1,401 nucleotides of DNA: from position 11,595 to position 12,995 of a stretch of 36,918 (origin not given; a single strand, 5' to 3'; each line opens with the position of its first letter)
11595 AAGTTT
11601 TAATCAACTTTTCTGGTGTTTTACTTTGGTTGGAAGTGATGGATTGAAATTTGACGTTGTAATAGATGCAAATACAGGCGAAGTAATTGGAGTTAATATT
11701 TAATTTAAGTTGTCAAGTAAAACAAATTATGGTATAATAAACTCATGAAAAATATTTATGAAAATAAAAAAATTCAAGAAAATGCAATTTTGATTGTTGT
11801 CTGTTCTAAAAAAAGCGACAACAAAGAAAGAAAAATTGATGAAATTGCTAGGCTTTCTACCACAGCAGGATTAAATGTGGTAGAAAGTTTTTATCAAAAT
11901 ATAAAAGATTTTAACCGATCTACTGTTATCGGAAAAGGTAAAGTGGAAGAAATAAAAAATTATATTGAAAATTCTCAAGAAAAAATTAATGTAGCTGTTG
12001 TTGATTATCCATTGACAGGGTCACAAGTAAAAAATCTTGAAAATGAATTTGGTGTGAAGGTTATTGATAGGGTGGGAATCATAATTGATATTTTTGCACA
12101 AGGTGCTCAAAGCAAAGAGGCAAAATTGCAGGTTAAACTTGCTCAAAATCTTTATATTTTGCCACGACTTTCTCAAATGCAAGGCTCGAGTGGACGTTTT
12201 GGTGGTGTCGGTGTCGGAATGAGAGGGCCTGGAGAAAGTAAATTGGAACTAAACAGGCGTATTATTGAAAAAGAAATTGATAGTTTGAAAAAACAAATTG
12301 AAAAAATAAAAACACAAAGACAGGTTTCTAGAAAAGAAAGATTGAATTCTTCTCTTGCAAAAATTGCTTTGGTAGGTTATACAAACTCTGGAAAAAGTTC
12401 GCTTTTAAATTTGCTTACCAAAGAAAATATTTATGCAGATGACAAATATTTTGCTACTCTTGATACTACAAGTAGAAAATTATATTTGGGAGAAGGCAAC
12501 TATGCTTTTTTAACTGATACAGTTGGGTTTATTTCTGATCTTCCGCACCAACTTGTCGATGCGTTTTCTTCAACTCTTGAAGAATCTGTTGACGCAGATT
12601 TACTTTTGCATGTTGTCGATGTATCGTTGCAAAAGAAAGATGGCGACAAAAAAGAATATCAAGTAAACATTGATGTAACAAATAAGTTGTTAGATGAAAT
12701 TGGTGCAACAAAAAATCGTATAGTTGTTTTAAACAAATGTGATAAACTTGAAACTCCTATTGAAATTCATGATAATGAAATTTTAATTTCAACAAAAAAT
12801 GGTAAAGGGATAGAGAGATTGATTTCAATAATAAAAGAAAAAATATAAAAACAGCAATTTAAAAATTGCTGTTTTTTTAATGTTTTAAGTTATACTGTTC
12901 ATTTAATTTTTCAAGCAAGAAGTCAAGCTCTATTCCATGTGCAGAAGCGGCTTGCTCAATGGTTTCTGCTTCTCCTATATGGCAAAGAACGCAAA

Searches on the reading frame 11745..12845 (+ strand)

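Call 8: search_protein_families(library=pfam, proteins=[window:11745-12845:+], max_evalue=0.001)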
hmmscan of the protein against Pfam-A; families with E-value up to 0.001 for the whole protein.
window:11745-12845:+ (367 aa): 4 families
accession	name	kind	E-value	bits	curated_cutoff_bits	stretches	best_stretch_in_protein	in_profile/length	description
PF13167.11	GTP-bdg_N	-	1.8e-27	96.2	25.4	1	29-118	2-89/89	GTP-binding GTPase N-terminal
PF16360.10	GTP-bdg_M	-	4.4e-24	85.3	29.5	1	121-199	2-79/79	GTP-binding GTPase Middle Region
PF01926.29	MMR_HSR1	-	5.9e-19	68.7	21.9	1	206-331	1-113/113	50S ribosome-binding GTPase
PF02421.24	FeoB_N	-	4.5e-05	23.4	27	1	206-338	2-121/156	Ferrous iron transport protein B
